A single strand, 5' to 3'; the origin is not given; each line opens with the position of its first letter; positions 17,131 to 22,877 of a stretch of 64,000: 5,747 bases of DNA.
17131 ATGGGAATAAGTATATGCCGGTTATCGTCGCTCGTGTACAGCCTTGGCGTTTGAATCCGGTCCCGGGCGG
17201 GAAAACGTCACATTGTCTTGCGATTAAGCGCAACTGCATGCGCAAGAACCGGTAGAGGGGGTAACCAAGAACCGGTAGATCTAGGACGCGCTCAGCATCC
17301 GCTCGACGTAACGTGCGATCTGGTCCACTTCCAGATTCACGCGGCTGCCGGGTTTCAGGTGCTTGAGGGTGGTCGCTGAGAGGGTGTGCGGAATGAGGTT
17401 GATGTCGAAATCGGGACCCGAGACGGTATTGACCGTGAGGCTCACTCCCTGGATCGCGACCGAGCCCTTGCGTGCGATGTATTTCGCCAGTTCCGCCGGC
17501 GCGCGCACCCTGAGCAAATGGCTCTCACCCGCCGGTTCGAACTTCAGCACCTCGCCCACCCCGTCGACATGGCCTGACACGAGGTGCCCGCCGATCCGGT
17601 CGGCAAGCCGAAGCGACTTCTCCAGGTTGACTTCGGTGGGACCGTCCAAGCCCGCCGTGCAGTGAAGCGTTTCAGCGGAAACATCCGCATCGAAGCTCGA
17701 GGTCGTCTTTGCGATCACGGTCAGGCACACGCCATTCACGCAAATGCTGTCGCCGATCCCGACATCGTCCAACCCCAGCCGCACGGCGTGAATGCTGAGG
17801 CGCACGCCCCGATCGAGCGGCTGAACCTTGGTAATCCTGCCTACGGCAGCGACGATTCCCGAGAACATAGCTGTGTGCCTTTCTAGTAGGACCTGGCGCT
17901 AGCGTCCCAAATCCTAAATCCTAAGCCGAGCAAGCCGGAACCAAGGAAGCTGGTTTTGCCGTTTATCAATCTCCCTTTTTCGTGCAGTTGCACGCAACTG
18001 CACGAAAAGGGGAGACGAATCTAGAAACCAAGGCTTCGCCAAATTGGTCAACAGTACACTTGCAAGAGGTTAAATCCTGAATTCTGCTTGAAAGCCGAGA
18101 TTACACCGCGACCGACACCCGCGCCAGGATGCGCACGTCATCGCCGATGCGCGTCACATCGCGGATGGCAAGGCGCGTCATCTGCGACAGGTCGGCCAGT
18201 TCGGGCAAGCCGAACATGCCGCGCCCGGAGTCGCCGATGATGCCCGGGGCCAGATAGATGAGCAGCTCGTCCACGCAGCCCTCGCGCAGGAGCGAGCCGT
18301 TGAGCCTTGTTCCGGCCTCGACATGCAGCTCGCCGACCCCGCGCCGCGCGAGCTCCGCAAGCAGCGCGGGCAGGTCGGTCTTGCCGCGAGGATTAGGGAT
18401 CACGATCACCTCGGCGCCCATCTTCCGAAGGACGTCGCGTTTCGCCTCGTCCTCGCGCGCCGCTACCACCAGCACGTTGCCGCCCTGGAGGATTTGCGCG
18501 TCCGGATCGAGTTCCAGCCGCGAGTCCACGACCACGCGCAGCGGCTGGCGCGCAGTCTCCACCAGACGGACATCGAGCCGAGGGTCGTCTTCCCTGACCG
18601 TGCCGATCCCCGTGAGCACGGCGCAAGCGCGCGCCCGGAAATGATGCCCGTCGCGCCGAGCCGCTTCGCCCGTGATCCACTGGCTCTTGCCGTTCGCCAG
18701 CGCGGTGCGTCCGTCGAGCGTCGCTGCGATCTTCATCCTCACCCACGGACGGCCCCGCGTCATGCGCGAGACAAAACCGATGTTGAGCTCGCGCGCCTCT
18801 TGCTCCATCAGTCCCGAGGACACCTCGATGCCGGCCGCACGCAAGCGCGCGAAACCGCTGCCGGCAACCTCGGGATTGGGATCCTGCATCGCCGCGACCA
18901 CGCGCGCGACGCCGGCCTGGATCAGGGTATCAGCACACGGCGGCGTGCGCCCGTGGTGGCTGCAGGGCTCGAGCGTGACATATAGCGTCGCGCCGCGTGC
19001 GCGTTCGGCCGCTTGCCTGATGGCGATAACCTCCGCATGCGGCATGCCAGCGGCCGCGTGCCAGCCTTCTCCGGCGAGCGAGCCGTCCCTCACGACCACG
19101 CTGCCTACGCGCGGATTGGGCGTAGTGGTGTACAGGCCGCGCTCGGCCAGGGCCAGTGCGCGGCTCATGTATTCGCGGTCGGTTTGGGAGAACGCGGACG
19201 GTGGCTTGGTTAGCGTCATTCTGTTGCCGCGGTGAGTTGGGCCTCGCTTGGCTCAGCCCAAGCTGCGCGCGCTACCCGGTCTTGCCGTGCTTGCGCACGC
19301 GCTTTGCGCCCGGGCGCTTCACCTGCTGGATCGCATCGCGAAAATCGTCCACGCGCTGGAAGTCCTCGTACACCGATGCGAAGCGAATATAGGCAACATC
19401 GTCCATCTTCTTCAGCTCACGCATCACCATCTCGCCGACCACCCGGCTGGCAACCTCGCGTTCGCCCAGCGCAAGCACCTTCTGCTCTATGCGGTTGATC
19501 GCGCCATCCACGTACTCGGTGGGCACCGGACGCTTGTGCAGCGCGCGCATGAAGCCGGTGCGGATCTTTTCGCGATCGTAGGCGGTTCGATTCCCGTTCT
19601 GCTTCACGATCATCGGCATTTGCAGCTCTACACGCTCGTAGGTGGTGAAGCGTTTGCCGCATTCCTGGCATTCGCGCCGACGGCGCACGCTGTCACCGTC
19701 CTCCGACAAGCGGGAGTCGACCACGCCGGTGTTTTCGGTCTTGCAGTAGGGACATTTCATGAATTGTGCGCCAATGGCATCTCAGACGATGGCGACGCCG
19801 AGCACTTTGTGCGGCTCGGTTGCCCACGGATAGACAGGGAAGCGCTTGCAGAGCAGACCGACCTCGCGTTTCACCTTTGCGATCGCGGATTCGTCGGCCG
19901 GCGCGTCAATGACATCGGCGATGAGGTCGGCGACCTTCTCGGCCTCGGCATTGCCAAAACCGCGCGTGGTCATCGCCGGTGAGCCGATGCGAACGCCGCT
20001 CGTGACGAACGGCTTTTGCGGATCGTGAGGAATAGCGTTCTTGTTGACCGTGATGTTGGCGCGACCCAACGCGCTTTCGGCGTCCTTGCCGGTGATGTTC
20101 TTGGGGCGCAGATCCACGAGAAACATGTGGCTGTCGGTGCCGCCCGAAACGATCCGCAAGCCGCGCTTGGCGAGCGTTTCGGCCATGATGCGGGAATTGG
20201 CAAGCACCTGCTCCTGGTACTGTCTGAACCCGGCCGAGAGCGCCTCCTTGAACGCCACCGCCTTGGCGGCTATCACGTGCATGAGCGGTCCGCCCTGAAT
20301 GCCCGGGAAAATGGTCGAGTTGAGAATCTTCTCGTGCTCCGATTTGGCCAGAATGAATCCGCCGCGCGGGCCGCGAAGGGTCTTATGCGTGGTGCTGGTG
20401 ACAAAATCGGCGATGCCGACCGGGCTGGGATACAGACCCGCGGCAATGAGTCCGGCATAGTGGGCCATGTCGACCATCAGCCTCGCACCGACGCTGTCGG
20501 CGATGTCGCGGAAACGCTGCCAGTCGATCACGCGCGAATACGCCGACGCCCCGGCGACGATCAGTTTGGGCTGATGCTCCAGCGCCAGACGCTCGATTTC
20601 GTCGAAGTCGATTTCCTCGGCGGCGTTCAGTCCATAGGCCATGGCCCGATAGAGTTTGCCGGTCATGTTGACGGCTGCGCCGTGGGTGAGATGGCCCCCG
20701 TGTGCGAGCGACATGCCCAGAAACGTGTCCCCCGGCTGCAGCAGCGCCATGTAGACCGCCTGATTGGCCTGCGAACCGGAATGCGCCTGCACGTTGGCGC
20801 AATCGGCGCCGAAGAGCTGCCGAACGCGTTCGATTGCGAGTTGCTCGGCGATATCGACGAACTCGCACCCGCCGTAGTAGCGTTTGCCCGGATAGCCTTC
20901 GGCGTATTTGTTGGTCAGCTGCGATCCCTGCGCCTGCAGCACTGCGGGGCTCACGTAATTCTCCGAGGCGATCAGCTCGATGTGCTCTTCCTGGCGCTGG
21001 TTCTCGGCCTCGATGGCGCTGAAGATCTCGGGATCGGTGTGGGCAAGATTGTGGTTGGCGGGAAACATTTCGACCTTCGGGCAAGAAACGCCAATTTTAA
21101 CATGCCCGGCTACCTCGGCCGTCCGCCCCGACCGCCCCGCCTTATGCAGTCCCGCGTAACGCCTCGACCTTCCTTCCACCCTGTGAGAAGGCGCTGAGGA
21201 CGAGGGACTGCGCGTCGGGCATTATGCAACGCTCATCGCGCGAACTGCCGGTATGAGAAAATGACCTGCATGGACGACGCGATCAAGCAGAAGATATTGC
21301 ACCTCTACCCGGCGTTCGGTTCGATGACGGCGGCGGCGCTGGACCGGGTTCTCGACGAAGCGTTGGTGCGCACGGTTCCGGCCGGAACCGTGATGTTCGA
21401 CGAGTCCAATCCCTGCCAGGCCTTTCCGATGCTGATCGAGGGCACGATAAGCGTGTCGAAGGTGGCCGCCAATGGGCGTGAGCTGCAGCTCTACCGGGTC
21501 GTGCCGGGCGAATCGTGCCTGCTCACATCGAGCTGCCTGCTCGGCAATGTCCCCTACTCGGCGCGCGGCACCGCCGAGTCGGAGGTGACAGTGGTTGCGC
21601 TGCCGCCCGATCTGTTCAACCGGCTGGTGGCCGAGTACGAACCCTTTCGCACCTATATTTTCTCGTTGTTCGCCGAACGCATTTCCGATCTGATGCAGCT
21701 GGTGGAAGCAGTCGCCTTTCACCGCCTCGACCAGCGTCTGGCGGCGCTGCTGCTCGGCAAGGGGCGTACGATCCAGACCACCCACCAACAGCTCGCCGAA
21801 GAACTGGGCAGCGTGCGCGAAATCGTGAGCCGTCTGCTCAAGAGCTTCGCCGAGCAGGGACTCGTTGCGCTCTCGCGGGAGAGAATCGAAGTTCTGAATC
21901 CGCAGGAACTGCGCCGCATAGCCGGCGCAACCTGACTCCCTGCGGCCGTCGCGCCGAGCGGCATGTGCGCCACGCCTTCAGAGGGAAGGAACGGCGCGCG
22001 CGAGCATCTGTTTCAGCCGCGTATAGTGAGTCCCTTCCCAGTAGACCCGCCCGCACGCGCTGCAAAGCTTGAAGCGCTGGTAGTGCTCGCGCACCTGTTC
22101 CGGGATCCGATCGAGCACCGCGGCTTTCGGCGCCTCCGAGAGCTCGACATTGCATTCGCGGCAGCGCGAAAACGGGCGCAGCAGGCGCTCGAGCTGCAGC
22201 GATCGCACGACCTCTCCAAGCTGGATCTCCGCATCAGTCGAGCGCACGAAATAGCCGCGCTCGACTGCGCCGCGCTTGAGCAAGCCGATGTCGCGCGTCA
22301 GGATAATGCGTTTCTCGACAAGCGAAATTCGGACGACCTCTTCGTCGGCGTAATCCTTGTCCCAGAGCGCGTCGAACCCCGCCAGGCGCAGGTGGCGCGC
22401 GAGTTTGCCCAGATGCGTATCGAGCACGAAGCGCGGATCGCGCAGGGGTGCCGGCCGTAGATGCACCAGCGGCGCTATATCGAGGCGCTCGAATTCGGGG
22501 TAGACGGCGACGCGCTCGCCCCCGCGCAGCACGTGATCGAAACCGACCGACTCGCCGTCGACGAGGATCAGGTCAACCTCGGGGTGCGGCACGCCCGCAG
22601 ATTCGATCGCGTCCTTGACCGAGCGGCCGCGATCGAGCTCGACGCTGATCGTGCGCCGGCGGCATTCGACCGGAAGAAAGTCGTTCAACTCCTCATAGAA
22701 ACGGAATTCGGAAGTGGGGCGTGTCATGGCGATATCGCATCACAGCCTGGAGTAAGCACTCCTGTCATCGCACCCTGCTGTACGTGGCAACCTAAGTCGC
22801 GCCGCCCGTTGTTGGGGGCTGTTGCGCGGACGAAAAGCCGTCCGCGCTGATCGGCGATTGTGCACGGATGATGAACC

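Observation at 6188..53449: R2: a seven-copy ~140-nt intergenic element with conserved flanks and a hairpin maintained by compensatory changes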

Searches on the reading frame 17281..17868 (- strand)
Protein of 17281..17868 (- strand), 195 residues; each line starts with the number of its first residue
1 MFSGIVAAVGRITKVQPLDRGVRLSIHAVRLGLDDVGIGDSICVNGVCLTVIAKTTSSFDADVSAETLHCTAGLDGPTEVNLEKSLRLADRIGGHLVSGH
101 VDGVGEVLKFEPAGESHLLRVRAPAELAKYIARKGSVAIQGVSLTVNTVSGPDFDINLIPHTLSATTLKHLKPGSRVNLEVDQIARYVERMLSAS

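Call 7: search_protein_families(library=pfam, proteins=[window:17281-17868:-])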
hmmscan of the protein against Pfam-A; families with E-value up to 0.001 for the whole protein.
window:17281-17868:- (195 aa): 1 family
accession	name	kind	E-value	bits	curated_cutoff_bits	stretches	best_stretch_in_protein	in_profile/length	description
PF00677.23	Lum_binding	-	2e-45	153.2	27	2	98-182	1-86/86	Lumazine binding domain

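Call 9: find_encoding_contigs(protein=window:17281-17868:-, flank=10000, max_places=6)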
Protein window:17281-17868:- (195 aa): no gene with exactly this product is on record in the collection.

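Call 21: find_homologous_proteins(query=window:17281-17868:-, max_evalue=1e-40)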
Query window:17281-17868:- (195 aa): 7989 proteins with E <= 1e-40 among 8000 candidates; the best 120 are listed.
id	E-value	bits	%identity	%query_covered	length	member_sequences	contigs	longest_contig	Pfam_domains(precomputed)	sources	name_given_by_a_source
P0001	4.0e-120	416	100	100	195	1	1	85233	PF00677.24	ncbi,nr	ncbi:MAG: riboflavin synthase [Betaproteobacteria bacterium]|nr:riboflavin synthase [Betaproteobacte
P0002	1.0e-110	386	93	100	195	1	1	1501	PF00677.24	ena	-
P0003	1.5e-110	385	92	100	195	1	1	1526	PF00677.24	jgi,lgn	-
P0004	1.6e-109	382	91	100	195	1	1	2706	PF00677.24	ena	-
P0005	1.3e-106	372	87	100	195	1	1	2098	PF00677.24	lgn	-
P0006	3.4e-104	364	89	100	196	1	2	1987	PF00677.24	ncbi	-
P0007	4.0e-103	361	86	100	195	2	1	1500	PF00677.24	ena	-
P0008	1.5e-101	356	82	100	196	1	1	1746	PF00677.24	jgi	-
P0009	2.5e-101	355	83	100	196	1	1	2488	PF00677.24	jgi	jgi:riboflavin synthase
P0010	2.8e-101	355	83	100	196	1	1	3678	PF00677.24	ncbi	-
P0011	3.0e-101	355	83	100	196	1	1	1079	PF00677.24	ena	-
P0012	4.8e-101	354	84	100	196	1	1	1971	PF00677.24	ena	-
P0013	5.7e-101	354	82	99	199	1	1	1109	PF00677.24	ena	-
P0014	6.2e-101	354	82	100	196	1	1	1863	PF00677.24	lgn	-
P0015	6.4e-101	354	82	100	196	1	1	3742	PF00677.24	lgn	-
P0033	5.3e-99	348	82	100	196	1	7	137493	PF00677.24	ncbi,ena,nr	ncbi:MAG: riboflavin synthase subunit alpha [Betaproteobacteria bacterium RIFCSPLOWO2_12_FULL_63_13]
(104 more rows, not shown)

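Call 22: find_encoding_contigs(protein=P0004, flank=3000, max_places=2)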
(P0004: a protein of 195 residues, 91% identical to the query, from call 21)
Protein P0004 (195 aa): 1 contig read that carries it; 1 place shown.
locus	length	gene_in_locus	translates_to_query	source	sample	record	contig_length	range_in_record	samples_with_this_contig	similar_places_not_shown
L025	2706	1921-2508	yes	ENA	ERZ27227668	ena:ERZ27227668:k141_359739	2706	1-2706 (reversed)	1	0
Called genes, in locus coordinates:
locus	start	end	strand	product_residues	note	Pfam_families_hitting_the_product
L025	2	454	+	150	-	?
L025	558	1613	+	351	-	PF00383:dCMP_cyt_deam_1, PF14437:MafB19-deam, PF01872:RibD_C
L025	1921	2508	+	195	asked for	PF00677:Lum_binding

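Call 23: find_encoding_contigs(protein=P0006, flank=3000, max_places=2)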
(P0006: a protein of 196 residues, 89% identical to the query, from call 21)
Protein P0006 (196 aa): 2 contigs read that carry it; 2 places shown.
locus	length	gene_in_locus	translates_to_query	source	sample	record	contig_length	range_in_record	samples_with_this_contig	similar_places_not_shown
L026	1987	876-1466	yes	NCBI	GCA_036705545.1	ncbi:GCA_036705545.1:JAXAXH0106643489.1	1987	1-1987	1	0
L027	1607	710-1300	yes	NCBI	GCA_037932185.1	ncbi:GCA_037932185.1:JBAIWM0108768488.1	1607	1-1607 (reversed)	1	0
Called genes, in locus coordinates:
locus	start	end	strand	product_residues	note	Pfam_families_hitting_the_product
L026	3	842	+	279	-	?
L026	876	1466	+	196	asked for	PF00677:Lum_binding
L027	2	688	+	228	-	?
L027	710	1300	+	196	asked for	PF00677:Lum_binding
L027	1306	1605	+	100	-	?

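Call 24: find_encoding_contigs(protein=P0033, flank=10000, max_places=2)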
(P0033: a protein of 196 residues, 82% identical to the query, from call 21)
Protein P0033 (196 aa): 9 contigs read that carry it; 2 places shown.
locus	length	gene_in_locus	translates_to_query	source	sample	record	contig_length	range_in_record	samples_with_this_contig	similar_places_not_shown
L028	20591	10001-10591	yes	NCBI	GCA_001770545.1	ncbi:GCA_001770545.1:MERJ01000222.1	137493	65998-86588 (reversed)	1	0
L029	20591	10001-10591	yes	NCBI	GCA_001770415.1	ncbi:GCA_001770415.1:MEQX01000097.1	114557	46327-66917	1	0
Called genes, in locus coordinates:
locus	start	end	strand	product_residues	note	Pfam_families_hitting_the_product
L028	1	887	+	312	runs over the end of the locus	PF00701:DHDPS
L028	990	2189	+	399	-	PF01717:Meth_synt_2 (weak)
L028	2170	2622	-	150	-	PF04909:Amidohydro_2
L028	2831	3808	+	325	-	PF00291:PALP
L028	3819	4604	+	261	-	PF14451:Ub-Mut7C, PF01927:Mut7-C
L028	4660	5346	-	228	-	PF00027:cNMP_binding, PF13545:HTH_Crp_2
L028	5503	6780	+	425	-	PF00083:Sugar_tr, PF05977:MFS_3, PF07690:MFS_1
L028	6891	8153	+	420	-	PF00464:SHMT, PF00155:Aminotran_1_2, PF01212:Beta_elim_lyase (weak)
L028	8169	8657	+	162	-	PF22811:Zn_ribbon_NrdR, PF03477:ATP-cone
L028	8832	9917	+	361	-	PF00383:dCMP_cyt_deam_1, PF14437:MafB19-deam, PF01872:RibD_C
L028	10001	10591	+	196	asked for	PF00677:Lum_binding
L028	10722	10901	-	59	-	-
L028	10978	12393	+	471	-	PF01575:MaoC_dehydratas, PF13452:FAS1_DH_region, PF01515:PTA_PTB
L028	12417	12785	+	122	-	-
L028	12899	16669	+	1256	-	PF00270:DEAD (weak), PF00271:Helicase_C, PF04408:WHD_HA2 (faint), PF21010:HA2_C, PF07717:OB_NTP_bind, PF11898:DUF3418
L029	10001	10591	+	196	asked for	PF00677:Lum_binding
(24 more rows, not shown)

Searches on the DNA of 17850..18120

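Call 10: search_rna_families(source=window, start=17850, end=18120, threshold=evalue, max_evalue=10)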
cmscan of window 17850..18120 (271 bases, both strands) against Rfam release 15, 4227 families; matches with E-value up to 10: 7.
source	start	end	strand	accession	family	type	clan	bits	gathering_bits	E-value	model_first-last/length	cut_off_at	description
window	17971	18014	+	RF04240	mir-4716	Gene; miRNA;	-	27.1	76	0.00093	1-84/84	no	mir-4716 microRNA precursor family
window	17971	18014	-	RF04240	mir-4716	Gene; miRNA;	-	25.2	76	0.0032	1-84/84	no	mir-4716 microRNA precursor family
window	17970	18015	+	RF03394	mir-2574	Gene; miRNA;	-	24.2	90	0.0059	10-60/68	no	mir-2574 microRNA precursor family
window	17965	18021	-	RF03394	mir-2574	Gene; miRNA;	-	22.7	90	0.016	1-68/68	no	mir-2574 microRNA precursor family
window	17970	18044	+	RF01639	ceN49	Gene; snRNA; snoRNA; HACA-box;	-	16.4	65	0.38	1-134/134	no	Caenorhabditis snoRNA ceN49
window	17968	18015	-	RF03566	mir-4875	Gene; miRNA;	-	14.3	90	5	1-73/73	no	mir-4875 microRNA precursor family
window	17970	18015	+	RF04173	MIR847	Gene; miRNA;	-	11.3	184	9.2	10-153/164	no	MIR847 microRNA precursor family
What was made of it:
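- On Any Rfam RNA family: In E-value mode, copy B matches only generic miRNA-hairpin models at 11-27 bits, against thresholds of 65-184 (call 10).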

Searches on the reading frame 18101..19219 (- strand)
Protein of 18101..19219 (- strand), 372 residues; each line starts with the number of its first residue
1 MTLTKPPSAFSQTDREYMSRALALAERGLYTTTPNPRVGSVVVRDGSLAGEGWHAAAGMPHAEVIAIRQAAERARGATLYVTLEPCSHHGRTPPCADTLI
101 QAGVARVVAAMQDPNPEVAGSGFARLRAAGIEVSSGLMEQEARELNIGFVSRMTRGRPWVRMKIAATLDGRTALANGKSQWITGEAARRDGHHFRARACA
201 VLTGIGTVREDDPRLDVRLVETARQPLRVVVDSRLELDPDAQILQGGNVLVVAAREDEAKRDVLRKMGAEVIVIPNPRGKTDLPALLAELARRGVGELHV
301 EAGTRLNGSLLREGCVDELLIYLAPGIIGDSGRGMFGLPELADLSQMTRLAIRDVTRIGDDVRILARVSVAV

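Call 8: search_protein_families(library=pfam, proteins=[window:18101-19219:-])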
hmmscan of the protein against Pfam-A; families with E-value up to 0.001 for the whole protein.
window:18101-19219:- (372 aa): 3 families
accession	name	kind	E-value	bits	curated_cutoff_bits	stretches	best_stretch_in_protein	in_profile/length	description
PF01872.23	RibD_C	-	1.4e-50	172.3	24.1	1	158-362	1-195/197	RibD C-terminal domain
PF00383.29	dCMP_cyt_deam_1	-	5.9e-21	74.7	25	1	12-111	2-102/102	Cytidine and deoxycytidylate deaminase zinc-binding region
PF14437.12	MafB19-deam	-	7.9e-13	48.9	27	1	15-127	4-117/142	MafB19-like deaminase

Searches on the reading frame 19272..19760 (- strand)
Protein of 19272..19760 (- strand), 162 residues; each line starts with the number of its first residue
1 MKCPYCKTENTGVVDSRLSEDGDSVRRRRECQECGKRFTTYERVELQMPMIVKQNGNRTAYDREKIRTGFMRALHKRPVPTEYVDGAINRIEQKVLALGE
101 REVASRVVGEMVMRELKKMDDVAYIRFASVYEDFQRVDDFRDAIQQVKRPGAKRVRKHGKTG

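Call 73: search_protein_families(library=pfam, proteins=[window:19272-19760:-], max_evalue=0.00001)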
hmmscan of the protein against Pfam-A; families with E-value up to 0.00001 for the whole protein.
window:19272-19760:- (162 aa): 2 families
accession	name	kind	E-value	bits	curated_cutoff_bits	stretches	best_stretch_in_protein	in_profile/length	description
PF22811.2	Zn_ribbon_NrdR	-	8.1e-22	77.3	27.2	1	1-42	1-42/42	Transcriptional repressor NrdR-like, N-terminal domain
PF03477.21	ATP-cone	-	3.9e-17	63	25.8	1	50-136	2-87/88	ATP cone domain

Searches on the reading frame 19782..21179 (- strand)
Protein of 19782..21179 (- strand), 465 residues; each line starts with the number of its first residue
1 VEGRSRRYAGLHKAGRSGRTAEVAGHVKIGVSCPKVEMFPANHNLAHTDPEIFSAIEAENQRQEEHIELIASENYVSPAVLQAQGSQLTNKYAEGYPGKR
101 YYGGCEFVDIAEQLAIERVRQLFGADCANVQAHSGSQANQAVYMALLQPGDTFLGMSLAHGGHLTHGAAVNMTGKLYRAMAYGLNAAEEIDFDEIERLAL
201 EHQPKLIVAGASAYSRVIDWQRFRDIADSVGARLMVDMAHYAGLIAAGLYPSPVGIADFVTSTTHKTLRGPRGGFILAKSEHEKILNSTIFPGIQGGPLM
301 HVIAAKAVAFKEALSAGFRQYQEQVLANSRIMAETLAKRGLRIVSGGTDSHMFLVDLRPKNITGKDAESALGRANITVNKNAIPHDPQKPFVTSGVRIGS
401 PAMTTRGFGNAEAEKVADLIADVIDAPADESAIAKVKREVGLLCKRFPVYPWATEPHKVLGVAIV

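Call 74: search_protein_families(library=pfam, proteins=[window:19782-21179:-], max_evalue=0.00001)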
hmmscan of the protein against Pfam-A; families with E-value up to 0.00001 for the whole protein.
window:19782-21179:- (465 aa): 3 families
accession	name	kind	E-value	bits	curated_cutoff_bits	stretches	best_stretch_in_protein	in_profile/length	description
PF00464.25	SHMT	-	5.5e-169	562.4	27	1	46-420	2-399/399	Serine hydroxymethyltransferase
PF00155.27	Aminotran_1_2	-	1.9e-10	40.9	19.7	1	117-405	49-351/361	Aminotransferase class I and II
PF01212.27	Beta_elim_lyase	-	2.9e-07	30.5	27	1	117-328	39-238/288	Beta-eliminating lyase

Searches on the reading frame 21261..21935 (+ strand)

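Call 74: search_protein_families(library=pfam, proteins=[window:21261-21935:+], max_evalue=0.00001)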
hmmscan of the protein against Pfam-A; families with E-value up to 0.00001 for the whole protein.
window:21261-21935:+ (224 aa): 2 families
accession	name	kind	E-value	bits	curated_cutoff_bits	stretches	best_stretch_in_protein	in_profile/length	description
PF13545.12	HTH_Crp_2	-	1.1e-13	51.3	27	1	158-220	1-70/70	Crp-like helix-turn-helix domain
PF00027.35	cNMP_binding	-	3.1e-11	43.5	27.5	1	37-126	2-89/89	Cyclic nucleotide-binding domain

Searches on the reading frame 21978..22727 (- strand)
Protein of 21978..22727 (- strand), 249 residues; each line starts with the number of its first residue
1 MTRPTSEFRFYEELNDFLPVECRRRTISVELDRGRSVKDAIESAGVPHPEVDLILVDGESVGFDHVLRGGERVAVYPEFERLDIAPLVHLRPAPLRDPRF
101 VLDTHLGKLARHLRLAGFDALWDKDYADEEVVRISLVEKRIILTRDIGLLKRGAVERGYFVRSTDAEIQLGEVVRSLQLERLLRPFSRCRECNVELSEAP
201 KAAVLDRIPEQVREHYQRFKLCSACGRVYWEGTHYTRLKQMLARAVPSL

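Call 74: search_protein_families(library=pfam, proteins=[window:21978-22727:-], max_evalue=0.00001)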
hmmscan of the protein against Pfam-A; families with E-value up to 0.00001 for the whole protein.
window:21978-22727:- (249 aa): 2 families
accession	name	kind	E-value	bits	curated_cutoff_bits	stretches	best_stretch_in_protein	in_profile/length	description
PF01927.22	Mut7-C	-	3e-48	164.1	23.3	1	98-241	1-145/146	Mut7-C RNAse domain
PF14451.12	Ub-Mut7C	-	2.9e-32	110.8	23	1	6-83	4-81/81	Mut7-C ubiquitin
